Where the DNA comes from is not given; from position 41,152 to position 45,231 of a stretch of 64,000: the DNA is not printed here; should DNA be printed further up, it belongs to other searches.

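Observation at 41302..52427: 11.1-kb operon of three paralogous giant coiled-coil proteins plus an SNF2-helicase/methyltransferase fusion: candidate undescribed system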

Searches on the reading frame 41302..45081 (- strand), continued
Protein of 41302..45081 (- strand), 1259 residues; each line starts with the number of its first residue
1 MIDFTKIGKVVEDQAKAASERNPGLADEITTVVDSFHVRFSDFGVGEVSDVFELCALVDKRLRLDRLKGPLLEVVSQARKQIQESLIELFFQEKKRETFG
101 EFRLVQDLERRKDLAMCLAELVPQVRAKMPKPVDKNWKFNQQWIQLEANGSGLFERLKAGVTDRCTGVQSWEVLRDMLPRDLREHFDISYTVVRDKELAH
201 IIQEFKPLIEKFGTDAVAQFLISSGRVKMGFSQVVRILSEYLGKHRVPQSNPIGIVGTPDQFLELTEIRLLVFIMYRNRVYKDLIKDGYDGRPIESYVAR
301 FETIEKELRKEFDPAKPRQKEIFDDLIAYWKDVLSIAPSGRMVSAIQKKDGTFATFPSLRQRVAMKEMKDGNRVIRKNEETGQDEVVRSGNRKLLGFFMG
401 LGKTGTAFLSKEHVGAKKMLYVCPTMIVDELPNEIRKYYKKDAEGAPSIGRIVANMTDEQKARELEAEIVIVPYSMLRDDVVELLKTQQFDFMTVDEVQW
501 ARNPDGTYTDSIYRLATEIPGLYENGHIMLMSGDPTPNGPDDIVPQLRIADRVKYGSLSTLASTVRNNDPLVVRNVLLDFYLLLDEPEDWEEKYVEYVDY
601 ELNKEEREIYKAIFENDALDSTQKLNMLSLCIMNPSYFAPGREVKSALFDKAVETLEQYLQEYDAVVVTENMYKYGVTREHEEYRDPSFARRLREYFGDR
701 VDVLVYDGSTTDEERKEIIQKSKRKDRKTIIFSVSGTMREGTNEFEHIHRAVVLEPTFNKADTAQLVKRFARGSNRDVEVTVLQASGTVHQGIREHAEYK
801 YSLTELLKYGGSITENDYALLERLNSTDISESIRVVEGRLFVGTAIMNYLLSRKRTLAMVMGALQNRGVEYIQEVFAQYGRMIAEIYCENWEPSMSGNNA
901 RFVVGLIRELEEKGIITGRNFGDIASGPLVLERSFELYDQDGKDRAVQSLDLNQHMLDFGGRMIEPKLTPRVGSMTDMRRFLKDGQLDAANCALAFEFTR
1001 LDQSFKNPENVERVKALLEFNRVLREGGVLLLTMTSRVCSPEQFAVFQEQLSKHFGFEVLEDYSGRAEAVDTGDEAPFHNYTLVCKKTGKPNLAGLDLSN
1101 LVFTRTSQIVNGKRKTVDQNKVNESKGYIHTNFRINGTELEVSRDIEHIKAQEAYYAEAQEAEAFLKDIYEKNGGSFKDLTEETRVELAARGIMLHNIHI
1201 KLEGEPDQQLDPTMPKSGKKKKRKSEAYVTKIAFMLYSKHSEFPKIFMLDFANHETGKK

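Call 90: search_protein_families(library=phrogs, proteins=[window:41302-45081:-], max_evalue=0.01)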
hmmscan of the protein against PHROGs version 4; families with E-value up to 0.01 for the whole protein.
window:41302-45081:- (1259 aa): 2 families
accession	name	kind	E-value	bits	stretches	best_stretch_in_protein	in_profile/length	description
phrog_62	-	DNA, RNA and nucleotide metabolism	4.3e-32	111.6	1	390-805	709-1130/1881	DNA helicase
phrog_16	-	DNA, RNA and nucleotide metabolism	1.2e-08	34.7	1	690-796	505-609/986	DNA helicase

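Call 92: search_protein_families(library=pfam, proteins=[L012:6599-11416:+, L012:11439-13841:+, L012:1094-3280:+, L015:5626-9855:+, L004:3905-6034:+, L007:6918-10004:+, L005:2499-5321:+, L009:7112-9979:+, L003:7018-9996:+, L016:3427-5886:+], max_evalue=0.01)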
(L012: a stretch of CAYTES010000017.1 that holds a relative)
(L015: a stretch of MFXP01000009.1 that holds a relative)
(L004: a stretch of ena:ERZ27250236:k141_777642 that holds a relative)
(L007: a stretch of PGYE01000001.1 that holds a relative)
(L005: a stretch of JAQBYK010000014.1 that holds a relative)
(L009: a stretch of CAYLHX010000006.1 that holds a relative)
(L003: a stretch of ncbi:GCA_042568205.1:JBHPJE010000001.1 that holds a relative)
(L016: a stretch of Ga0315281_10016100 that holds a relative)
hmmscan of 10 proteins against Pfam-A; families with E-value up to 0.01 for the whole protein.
L012:6599-11416:+ (1605 aa): 9 families
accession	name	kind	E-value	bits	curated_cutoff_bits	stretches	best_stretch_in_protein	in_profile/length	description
PF18911.6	PKD_4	-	4.9e-69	228.9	27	7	584-657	16-85/85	PKD domain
PF00801.26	PKD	-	3.3e-54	181.2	23.5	8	992-1028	31-69/80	PKD domain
PF22352.2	K319L-like_PKD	-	6.2e-16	58.6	27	1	674-748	11-84/84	K319L-like, PKD domain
PF18895.5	T4SS_pilin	-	2.9e-08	34.1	26.6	1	129-197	3-70/71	Type IV secretion system pilin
PF07495.19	Y_Y_Y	-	4.9e-08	33.2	26.6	1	687-748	3-64/65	Y_Y_Y domain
PF21027.3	Sde0182_C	-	1.1e-06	29.6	27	1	770-837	2-73/83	Cellulose-binding protein Sde0182, C-terminal domain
PF15418.12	DUF4625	-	0.00024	21.9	27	0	617-657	90-130/131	Domain of unknown function (DUF4625)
PF04956.18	TrbC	-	0.0013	19.4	27.9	1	121-198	29-98/98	TrbC/VIRB2 pilin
PF02369.22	Big_1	-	0.009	16.5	34.9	1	982-1037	27-81/93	Bacterial Ig-like domain (group 1)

L012:11439-13841:+ (800 aa): 17 families
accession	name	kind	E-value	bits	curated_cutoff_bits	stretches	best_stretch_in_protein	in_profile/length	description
PF18911.6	PKD_4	-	1.3e-83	275.5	27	6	459-527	17-83/85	PKD domain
PF00801.26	PKD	-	8.1e-63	208.8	23.5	6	731-788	13-73/80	PKD domain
PF22352.2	K319L-like_PKD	-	2.4e-30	104.8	27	5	368-429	13-77/84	K319L-like, PKD domain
PF21027.3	Sde0182_C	-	1.7e-08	35.4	27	1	368-449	1-62/83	Cellulose-binding protein Sde0182, C-terminal domain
PF16403.11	Bact_surface_Ig-like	-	2.1e-08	34.5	27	1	484-527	29-71/71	Bacterial surface protein, Ig-like domain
PF07495.19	Y_Y_Y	-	5.9e-08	32.9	26.6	1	381-428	5-54/65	Y_Y_Y domain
PF15418.12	DUF4625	-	1.4e-07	32.3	27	0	499-527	102-130/131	Domain of unknown function (DUF4625)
PF18981.6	InlK_D3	-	4.5e-06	27.1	25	0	767-795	45-74/75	Internalin K domain (D3/D4)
PF16820.11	PKD_3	-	2.1e-05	24.7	26.3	0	735-780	21-66/68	PKD-like domain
PF08329.16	ChitinaseA_N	-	0.00028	21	21.2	0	755-796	66-107/133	Chitinase A, N-terminal domain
PF14277.12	DUF4364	-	0.0015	18.8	26.9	0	400-457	100-155/162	Domain of unknown function (DUF4364)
PF22091.2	DUF6941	-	0.0016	19.2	27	0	498-532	46-82/125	Family of unknown function (DUF6941)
PF20164.4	GspA_SrpA_N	-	0.0019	19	27.4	0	581-629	66-114/117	GspA/SrpA SigLec-like domain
PF04479.18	RTA1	-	0.0037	17.3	24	1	167-237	58-126/208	RTA1 like protein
PF06800.18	Sugar_transport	-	0.0042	17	26.3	0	187-231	117-164/280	Sugar transport protein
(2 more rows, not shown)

L012:1094-3280:+ (728 aa): 0 families

L015:5626-9855:+ (1409 aa): 0 families

L004:3905-6034:+ (709 aa): 0 families

L007:6918-10004:+ (1028 aa): 0 families

L005:2499-5321:+ (940 aa): 0 families

L009:7112-9979:+ (955 aa): 0 families

L003:7018-9996:+ (992 aa): 1 family
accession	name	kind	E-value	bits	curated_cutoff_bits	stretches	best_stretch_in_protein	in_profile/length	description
PF23991.1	DUF7310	-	0.0048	17.8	40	1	842-900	2-63/83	Coiled-coil region of unknown function (DUF7310)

L016:3427-5886:+ (819 aa): 1 family
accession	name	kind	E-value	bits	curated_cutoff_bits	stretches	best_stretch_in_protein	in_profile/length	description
PF12329.13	TMF_DNA_bd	-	0.0033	17.8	35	1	730-779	22-71/74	TATA element modulatory factor 1 DNA binding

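Call 93: search_protein_families(library=padloc, alignment_id=A1, max_evalue=0.001)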
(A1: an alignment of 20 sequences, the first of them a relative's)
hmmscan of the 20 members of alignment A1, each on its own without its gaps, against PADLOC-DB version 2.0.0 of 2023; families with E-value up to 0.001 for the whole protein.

A. member 1, P0002 (1259 aa): 1 family
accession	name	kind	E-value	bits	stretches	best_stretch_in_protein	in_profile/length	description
PDLC04134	mad2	-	7.8e-05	19.7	0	947-1064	316-426/492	mads_2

B. families by the number of members that match (of 20 scanned): 17 families
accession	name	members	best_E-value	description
PDLC04134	mad2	9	8.1e-12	mads_2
PDLC02850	DpdE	7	1.5e-06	DpdE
PDLC02849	DpdE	6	6.8e-07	DpdE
PDLC02619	DrmD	4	4.2e-06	DrmD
PDLC02848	DpdE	2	2.2e-06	DpdE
PDLC02851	DpdE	2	1.1e-05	DpdE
PDLC02634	DrmD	1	2.3e-08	DrmD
PDLC02504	BrxHI|BrxHII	1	3.2e-07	BrxHII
PDLC03960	SngC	1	2e-06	-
PDLC02627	DrmD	1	3.8e-05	DrmD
PDLC02707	PbeA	1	4.6e-05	PbeA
PDLC01075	C3a139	1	9e-05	HKD+Snf2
PDLC03658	mREase_IV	1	0.00011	Type IV methyl-directed restriction enzyme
PDLC02845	DpdE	1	0.00016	DpdE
PDLC01758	Cas3b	1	0.00024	-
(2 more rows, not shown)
